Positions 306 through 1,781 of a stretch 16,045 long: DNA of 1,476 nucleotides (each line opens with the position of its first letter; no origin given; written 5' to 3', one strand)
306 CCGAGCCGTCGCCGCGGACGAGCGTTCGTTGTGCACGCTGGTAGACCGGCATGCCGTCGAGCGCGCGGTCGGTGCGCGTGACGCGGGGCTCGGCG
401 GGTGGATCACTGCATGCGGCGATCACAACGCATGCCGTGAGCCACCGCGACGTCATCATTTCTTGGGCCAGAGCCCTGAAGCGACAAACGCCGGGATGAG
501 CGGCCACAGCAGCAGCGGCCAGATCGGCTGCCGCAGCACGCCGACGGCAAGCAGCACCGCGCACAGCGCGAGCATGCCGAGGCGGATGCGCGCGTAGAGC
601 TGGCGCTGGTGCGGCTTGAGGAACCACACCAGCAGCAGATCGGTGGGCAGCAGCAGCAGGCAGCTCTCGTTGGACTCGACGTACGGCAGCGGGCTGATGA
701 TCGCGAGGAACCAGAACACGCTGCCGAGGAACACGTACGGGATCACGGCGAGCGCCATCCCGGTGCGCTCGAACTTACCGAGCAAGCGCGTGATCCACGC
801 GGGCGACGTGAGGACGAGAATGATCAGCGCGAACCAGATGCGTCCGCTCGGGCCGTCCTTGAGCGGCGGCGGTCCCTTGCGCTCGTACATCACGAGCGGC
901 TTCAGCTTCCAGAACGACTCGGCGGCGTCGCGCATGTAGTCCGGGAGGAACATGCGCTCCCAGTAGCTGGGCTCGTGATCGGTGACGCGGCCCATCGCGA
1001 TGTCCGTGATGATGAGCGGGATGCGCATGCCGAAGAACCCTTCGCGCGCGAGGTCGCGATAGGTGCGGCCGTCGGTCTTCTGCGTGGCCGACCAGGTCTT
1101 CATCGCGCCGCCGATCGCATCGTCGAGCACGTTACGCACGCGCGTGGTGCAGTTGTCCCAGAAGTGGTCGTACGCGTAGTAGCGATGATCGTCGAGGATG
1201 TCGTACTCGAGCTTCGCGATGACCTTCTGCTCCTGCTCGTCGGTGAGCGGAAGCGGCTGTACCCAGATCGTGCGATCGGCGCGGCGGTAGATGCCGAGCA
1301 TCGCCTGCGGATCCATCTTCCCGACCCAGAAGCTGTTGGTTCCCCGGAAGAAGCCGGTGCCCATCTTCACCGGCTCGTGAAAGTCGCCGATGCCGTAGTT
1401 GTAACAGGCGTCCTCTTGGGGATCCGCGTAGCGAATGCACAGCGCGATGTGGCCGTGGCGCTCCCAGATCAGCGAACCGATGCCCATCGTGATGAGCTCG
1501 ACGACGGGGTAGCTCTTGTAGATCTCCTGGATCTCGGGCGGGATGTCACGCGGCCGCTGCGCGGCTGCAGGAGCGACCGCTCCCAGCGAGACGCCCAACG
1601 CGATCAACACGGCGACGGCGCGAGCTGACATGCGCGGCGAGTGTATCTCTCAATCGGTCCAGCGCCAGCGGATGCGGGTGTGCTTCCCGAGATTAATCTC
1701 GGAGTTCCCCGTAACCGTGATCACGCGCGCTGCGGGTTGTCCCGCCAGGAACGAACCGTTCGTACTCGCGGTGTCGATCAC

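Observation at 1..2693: FHA-domain protein operonic with a DUF4105/Lnb-like membrane protein and a lipoprotein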

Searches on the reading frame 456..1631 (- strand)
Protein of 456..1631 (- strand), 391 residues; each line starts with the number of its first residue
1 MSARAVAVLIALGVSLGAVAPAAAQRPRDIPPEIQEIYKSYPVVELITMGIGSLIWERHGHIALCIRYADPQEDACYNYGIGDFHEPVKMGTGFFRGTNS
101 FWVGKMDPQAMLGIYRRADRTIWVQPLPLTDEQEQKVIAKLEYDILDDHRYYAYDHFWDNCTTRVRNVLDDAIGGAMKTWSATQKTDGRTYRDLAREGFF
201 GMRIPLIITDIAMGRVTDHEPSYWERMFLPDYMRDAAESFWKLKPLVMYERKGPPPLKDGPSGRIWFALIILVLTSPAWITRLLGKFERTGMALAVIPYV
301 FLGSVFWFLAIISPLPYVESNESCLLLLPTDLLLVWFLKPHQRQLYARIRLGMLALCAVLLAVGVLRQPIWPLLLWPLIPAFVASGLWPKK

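Call 7: search_protein_families(library=pfam, proteins=[window:456-1631:-], max_evalue=1)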
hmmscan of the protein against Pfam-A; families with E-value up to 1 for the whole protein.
window:456-1631:- (391 aa): 2 families
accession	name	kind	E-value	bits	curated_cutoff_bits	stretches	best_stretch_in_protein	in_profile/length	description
PF13387.12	Lnb_N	-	2.1e-18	66.9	22.2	1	43-195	14-173/175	Lnb N-terminal periplasmic domain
PF25221.1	5TMH_Lnb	-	0.084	13.4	25.2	1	299-378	45-130/144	Lnb transmembrane domain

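Call 8: search_protein_families(library=ncbifam, proteins=[window:456-1631:-], max_evalue=1)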
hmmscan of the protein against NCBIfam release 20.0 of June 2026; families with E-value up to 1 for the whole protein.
window:456-1631:- (391 aa): 1 family
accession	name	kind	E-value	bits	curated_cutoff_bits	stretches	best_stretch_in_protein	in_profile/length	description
NF051878.1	lpactltferLnb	equivalog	6.2e-33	114.2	550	1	44-363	31-364/394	lipoprotein N-acyltransferase Lnb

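Call 9: find_encoding_contigs(protein=window:459-1631:-, flank=10000, max_places=6)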
Protein window:459-1631:- (391 aa): no gene with exactly this product is on record in the collection.

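Call 11: find_homologous_proteins(query=window:459-1631:-)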
Query window:459-1631:- (391 aa): 675 proteins with E <= 0.001 among 8000 candidates; the best 120 are listed.
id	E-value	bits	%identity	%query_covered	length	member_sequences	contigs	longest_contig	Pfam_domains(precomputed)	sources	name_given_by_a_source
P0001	1.0e-269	912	100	100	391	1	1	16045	PF13387.13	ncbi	-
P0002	1.5e-227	773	82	100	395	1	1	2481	PF13387.13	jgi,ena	-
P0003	8.6e-225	764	82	100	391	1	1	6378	PF13387.13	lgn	-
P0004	4.8e-224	762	81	100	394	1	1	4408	PF13387.13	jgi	-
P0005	4.9e-217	739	78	100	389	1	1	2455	PF13387.13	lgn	-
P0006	3.0e-211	719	80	96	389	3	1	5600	PF13387.13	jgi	jgi:hypothetical protein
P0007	1.5e-210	717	79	93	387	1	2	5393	PF13387.13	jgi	jgi:Domain of unknown function (DUF4105)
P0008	7.1e-208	708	76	100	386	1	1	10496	PF13387.13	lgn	-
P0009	4.6e-202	689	76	95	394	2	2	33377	PF13387.13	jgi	-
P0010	1.8e-196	671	74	94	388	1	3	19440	PF13387.13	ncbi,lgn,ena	-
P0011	6.7e-193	659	69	99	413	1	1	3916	PF13387.13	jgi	jgi:hypothetical protein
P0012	7.0e-193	659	72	98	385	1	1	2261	PF13387.13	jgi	jgi:hypothetical protein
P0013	1.5e-191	655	71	98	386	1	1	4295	PF13387.13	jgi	jgi:hypothetical protein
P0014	1.9e-191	654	71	99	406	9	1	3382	PF13387.13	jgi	jgi:hypothetical protein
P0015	2.0e-191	654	71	98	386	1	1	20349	PF13387.13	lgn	-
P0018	3.2e-190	650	70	98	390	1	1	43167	PF13387.13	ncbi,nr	ncbi:MAG: DUF4105 domain-containing protein [Kofleriaceae bacterium]|nr:DUF4105 domain-containing pr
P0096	1.2e-161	556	60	99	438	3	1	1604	PF13387.13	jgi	-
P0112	1.6e-159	549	62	95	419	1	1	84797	PF13387.13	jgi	jgi:Domain of unknown function (DUF4105)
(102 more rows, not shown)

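Call 12: find_encoding_contigs(protein=P0018, flank=7000, max_places=3)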
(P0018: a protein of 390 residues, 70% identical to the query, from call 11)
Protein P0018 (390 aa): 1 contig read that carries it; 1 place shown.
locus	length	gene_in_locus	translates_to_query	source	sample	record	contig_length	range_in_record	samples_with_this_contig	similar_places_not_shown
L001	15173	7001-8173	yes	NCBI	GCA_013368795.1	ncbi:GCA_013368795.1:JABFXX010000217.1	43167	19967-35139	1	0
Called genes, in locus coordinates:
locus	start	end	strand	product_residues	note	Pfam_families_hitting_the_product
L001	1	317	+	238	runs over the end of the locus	-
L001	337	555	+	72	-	PF04102:SlyX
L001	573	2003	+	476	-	PF00773:RNB, PF18614:RNase_II_C_S1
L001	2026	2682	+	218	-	PF03929:PepSY_TM (weak)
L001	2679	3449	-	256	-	-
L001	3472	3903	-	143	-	PF09656:PGPGW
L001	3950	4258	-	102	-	PF05099:TerB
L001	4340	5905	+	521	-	PF00849:PseudoU_synth_2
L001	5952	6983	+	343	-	PF00498:FHA (faint)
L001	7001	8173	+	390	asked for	PF13387:Lnb_N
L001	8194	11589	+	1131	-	PF02128:Peptidase_M36, PF02225:PA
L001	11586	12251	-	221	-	-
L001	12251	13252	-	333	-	PF08450:SGL (faint)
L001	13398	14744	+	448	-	-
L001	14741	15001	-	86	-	PF01722:BolA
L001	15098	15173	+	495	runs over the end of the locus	-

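Call 13: find_encoding_contigs(protein=P0112, flank=7000, max_places=3)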
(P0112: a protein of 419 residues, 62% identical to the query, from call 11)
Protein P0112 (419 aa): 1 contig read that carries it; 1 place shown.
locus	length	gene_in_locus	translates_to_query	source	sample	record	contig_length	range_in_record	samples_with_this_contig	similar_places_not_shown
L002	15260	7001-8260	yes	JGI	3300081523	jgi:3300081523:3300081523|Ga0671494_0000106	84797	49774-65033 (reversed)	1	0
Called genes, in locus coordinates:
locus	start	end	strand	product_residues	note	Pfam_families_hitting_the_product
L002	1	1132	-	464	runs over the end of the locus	-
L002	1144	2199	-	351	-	-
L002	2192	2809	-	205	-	PF04542:Sigma70_r2 (weak), PF08281:Sigma70_r4_2, PF04545:Sigma70_r4 (weak)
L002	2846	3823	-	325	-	-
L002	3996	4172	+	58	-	-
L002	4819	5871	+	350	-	PF00498:FHA (faint)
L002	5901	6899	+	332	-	PF03109:ABC1 (faint), PF00069:Pkinase, PF07714:PK_Tyr_Ser-Thr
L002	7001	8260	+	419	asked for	PF13387:Lnb_N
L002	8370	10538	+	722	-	PF01432:Peptidase_M3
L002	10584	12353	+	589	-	PF00069:Pkinase, PF07714:PK_Tyr_Ser-Thr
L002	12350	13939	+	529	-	PF01636:APH (faint), PF00069:Pkinase, PF07714:PK_Tyr_Ser-Thr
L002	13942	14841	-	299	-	-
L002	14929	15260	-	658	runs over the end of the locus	PF07635:PSCyt1 (weak), PF13442:Cytochrome_CBB3 (faint)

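Call 14: find_encoding_contigs(protein=P0009, flank=7000, max_places=3)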
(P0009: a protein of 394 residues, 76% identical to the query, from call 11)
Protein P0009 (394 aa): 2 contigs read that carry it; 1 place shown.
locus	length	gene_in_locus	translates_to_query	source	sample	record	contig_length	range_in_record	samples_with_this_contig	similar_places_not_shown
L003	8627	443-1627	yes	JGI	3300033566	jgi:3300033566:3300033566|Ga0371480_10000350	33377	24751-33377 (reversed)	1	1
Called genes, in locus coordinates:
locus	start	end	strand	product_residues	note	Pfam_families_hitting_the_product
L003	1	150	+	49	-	?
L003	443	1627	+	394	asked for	PF13387:Lnb_N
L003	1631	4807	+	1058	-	PF02128:Peptidase_M36, PF02225:PA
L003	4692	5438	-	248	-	-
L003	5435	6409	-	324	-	PF08450:SGL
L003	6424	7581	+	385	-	PF10102:DUF2341 (weak), PF13385:Laminin_G_3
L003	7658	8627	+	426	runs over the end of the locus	-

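Call 39: search_protein_families(library=pfam, proteins=[L001:8182-11586:+], max_evalue=0.001)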
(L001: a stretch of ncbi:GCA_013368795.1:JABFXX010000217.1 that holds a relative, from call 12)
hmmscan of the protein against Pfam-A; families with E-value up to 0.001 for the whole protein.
L001:8182-11586:+ (1135 aa): 2 families
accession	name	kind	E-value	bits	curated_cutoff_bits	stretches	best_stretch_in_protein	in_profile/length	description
PF02128.21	Peptidase_M36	-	1.1e-70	239.2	23.3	1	273-748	41-367/368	Fungalysin metallopeptidase (M36)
PF02225.27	PA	-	1.3e-15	57.8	23.9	1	436-529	1-94/95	PA domain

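Call 44: find_related_loci(query=A3, collection=metagenome_contigs, flank=6000)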
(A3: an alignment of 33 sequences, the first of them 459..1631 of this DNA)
Query A3 (391 aa) in metagenome_contigs; peptide patterns used: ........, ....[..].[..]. (x = any residue, [..] = any of these).
277 stretches matched a pattern; 198 encode a relative of the query (tblastn E <= 1e-3); the best 80 are kept; 80 distinct loci.
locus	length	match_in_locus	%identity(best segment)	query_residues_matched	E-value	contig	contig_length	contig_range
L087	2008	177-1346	82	1-390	0e+0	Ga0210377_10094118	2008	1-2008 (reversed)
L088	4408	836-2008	81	1-390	0e+0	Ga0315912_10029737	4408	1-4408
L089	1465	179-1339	77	1-391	0e+0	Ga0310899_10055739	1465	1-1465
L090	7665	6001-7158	67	1-391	0e+0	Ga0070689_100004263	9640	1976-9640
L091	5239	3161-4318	67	1-391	0e+0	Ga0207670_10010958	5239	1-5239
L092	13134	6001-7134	68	7-389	0e+0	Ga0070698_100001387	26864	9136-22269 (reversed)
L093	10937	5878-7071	65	7-391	6e-169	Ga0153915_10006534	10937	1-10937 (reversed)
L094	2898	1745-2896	65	1-388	2e-177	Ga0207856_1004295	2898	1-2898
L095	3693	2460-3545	68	21-391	1e-172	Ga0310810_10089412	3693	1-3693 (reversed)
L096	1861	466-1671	62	1-389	1e-174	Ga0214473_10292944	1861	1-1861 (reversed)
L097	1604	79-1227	60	1-388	3e-176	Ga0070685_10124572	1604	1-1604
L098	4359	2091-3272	61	1-391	3e-164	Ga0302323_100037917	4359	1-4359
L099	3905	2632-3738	64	17-389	3e-165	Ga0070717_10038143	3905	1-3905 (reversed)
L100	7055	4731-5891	61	1-391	1e-157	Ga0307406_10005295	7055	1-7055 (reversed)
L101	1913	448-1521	64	30-391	6e-168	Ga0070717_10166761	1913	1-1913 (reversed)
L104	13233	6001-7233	58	1-391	2e-154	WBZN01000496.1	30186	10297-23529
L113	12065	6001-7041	64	32-381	1e-150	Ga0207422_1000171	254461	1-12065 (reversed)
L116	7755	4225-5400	58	16-391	6e-150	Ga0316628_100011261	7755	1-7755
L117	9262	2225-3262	65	42-391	1e-149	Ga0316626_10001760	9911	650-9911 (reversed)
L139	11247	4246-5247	65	39-368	4e-141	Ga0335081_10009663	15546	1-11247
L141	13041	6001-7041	61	42-391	8e-141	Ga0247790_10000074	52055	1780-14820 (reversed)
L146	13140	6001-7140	57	35-391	6e-138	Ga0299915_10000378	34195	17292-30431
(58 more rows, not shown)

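Call 54: search_protein_families(library=pfam, proteins=[L141:4816-5805:+, L141:7089-9164:+, L100:3677-4687:+, L116:2440-4176:+, L116:5410-6228:+, L104:5464-5871:+, L139:5231-6463:+, L113:7295-8647:+, L146:7290-8216:+, L117:881-1306:+], max_evalue=0.01)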
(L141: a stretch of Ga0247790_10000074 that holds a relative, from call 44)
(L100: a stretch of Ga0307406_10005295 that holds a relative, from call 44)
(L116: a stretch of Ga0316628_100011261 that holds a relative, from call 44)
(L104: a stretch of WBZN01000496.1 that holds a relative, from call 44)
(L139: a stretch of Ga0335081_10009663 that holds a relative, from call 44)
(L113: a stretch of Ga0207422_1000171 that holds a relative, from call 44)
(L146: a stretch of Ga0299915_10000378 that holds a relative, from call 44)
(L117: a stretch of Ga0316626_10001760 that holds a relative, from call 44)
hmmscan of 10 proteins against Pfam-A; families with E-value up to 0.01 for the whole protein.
L141:4816-5805:+ (330 aa): 1 family
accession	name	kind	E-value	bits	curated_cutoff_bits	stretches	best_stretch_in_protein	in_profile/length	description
PF00753.33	Lactamase_B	-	7.9e-09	36.2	22.7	1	109-244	4-161/196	Metallo-beta-lactamase superfamily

L141:7089-9164:+ (692 aa): 1 family
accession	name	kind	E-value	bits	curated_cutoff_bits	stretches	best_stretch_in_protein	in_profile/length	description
PF10282.15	Lactonase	-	0.0066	16.1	21.7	0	339-472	182-317/344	Lactonase, 7-bladed beta-propeller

L100:3677-4687:+ (337 aa): 1 family
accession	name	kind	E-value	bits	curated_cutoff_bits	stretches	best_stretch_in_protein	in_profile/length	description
PF00753.33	Lactamase_B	-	5.4e-09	36.7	22.7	1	115-258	4-173/196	Metallo-beta-lactamase superfamily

L116:2440-4176:+ (579 aa): 20 families
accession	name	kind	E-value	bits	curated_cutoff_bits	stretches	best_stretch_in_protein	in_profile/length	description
PF08282.18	Hydrolase_3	-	1.5e-28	100.7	20.9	2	134-214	175-255/255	haloacid dehalogenase-like hydrolase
PF05116.19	S6PP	-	8.6e-11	42.3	20.3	1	123-197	141-217/247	Sucrose-6F-phosphate phosphohydrolase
PF01935.23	DUF87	-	1.7e-08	35.3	23.2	1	251-327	26-92/220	Helicase HerA, central domain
PF00702.32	Hydrolase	-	7.4e-08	33.4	26.4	1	5-174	3-183/191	haloacid dehalogenase-like hydrolase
PF13401.12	AAA_22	-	9.6e-08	32.8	27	1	250-368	7-97/130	AAA domain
PF13191.12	AAA_16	-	1.3e-07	32.8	32.6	1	249-372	25-152/167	AAA ATPase domain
PF13555.12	AAA_29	-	2.2e-05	24.5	27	1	236-275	12-49/61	P-loop containing region of AAA domain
PF01580.24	FtsK_SpoIIIE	-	0.0011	18.9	24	1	232-285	22-80/221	FtsK/SpoIIIE family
PF20703.3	nSTAND1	-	0.0023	18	27.1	0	249-364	34-127/379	Novel STAND NTPase 1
PF13671.12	AAA_33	-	0.004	17.9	27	0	251-358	2-75/143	AAA domain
PF13481.12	AAA_25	-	0.0043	17.1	27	0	248-367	33-158/195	AAA domain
PF03308.22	MeaB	-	0.0048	16.4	23.1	0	251-285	36-72/273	Methylmalonyl Co-A mutase-associated GTPase MeaB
PF00270.35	DEAD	-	0.005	17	26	0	250-369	16-134/167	DEAD/DEAH box helicase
PF13238.12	AAA_18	-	0.0058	17.5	29.4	0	251-278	1-27/128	AAA domain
PF02358.22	Trehalose_PPase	-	0.0065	16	27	0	8-80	2-79/235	Trehalose-phosphatase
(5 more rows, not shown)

L116:5410-6228:+ (273 aa): 3 families
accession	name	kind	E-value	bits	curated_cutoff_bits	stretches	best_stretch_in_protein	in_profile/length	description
PF12974.12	Phosphonate-bd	-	6.6e-45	153.8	27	1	8-246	2-234/242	ABC transporter, phosphonate, periplasmic substrate-binding protein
PF12727.12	PBP_like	-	0.00023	20.8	27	1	102-168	83-150/193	PBP superfamily domain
PF21966.2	AppA_SCHIC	-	0.0015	19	28.6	1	8-85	11-88/186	AppA, sensor containing heme instead of cobalamin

L104:5464-5871:+ (136 aa): 0 families

L139:5231-6463:+ (411 aa): 0 families

L113:7295-8647:+ (451 aa): 2 families
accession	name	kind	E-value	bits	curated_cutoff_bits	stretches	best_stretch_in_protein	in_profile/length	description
PF08668.18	HDOD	-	2.2e-34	119.1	22.9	1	199-386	1-196/196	HDOD domain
PF01966.28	HD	-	1e-05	26.2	22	1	294-390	3-92/116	HD domain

L146:7290-8216:+ (309 aa): 5 families
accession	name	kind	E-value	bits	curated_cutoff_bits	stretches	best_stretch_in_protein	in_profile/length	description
PF13649.12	Methyltransf_25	-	5.3e-11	43.5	27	1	145-243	1-97/97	Methyltransferase domain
PF08242.18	Methyltransf_12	-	7.4e-10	39.9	30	1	146-244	1-97/98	Methyltransferase domain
PF08241.18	Methyltransf_11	-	7.3e-09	36.6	21.2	1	146-246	1-94/95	Methyltransferase domain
PF13847.12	Methyltransf_31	-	1.4e-06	28.5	27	1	144-251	6-113/145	Methyltransferase domain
PF13578.12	Methyltransf_24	-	0.0023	19.2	26.3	1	147-215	2-73/105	Methyltransferase domain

L117:881-1306:+ (142 aa): 0 families

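Call 64: search_protein_representatives(protein=window:459-1631:-)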
Query: 391 residues. Proteins with E-value up to 0.001 (for the whole library): 3764; up to 1e-10: 2488; up to 1e-30: 208. The best 150 are listed.
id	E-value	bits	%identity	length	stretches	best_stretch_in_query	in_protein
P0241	1.3e-158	544.4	64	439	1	6-386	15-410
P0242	5.7e-121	420.4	57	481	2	33-252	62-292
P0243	2.6e-110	385.3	62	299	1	106-388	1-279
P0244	5.2e-90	318.4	65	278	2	11-178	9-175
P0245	1.8e-89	316.7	43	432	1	11-382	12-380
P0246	9.3e-89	314.3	41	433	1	27-385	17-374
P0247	1.1e-88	314.1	68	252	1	40-241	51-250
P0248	5.6e-85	301.8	41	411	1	8-381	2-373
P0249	4.4e-81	289.0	42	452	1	39-384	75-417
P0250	1.6e-80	287.1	41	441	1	17-380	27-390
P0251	1.3e-77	277.6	61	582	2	90-200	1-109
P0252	2.7e-77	276.5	39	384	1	35-381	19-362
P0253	4.3e-77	275.8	39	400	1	40-380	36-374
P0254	2.1e-76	273.6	61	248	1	168-388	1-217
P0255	5.4e-75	268.9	41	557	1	36-386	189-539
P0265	1.1e-66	241.6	36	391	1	15-381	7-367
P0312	2.4e-50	187.7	32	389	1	39-375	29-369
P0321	1.2e-48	182.1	31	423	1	19-386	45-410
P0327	3.0e-47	177.6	31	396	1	42-380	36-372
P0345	7.1e-43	163.1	31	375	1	42-380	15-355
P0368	1.6e-38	148.8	30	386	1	39-384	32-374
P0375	1.5e-37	145.6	31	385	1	43-382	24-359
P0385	8.6e-37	143.1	30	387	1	45-380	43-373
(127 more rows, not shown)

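Call 65: search_protein_families(library=ncbifam, proteins=[P0245, P0252, P0265, P0312, P0321, P0327, P0345, P0368, P0375, P0385], max_evalue=0.001)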
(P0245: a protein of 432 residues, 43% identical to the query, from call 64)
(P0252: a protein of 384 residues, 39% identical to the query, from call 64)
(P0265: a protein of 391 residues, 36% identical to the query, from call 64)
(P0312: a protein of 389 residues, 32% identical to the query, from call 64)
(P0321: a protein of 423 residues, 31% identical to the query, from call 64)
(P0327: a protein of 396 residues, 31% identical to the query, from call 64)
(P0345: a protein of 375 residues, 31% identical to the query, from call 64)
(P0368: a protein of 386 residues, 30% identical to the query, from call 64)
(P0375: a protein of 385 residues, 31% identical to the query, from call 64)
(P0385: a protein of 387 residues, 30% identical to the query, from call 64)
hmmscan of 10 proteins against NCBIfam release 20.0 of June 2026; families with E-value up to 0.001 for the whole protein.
P0245 (432 aa): 1 family
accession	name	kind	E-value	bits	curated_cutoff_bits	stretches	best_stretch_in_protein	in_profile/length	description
NF051878.1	lpactltferLnb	equivalog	7.9e-33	113.9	550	1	42-368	30-369/394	lipoprotein N-acyltransferase Lnb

P0252 (384 aa): 1 family
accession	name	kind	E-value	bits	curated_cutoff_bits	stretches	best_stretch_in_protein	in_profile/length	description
NF051878.1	lpactltferLnb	equivalog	4.9e-32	111.2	550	1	26-319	29-333/394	lipoprotein N-acyltransferase Lnb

P0265 (391 aa): 1 family
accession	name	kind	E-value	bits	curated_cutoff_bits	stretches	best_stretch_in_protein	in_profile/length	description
NF051878.1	lpactltferLnb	equivalog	5e-25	88.2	550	1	14-231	13-228/394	lipoprotein N-acyltransferase Lnb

P0312 (389 aa): 1 family
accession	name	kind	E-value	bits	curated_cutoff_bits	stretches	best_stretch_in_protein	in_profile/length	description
NF051878.1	lpactltferLnb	equivalog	7.7e-26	90.9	550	1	24-231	21-223/394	lipoprotein N-acyltransferase Lnb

P0321 (423 aa): 1 family
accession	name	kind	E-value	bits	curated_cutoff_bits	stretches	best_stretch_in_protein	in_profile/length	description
NF051878.1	lpactltferLnb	equivalog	1.9e-25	89.6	550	1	73-265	33-223/394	lipoprotein N-acyltransferase Lnb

P0327 (396 aa): 1 family
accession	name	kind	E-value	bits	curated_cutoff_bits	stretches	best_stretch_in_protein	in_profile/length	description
NF051878.1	lpactltferLnb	equivalog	1.1e-34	120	550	1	20-334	11-338/394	lipoprotein N-acyltransferase Lnb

P0345 (375 aa): 1 family
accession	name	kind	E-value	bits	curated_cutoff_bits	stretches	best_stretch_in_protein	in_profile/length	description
NF051878.1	lpactltferLnb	equivalog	2e-27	96.1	550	1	17-210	31-224/394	lipoprotein N-acyltransferase Lnb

P0368 (386 aa): 1 family
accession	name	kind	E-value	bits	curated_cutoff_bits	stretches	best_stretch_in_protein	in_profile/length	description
NF051878.1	lpactltferLnb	equivalog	1.7e-15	56.8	550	1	37-228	31-222/394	lipoprotein N-acyltransferase Lnb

P0375 (385 aa): 1 family
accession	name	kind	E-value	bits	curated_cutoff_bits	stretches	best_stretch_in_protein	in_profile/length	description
NF051878.1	lpactltferLnb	equivalog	1.4e-19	70.2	550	1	8-360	14-382/394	lipoprotein N-acyltransferase Lnb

P0385 (387 aa): 1 family
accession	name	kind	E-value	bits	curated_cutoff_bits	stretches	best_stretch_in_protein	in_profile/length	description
NF051878.1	lpactltferLnb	equivalog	1.3e-12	47.3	550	1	31-368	20-374/394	lipoprotein N-acyltransferase Lnb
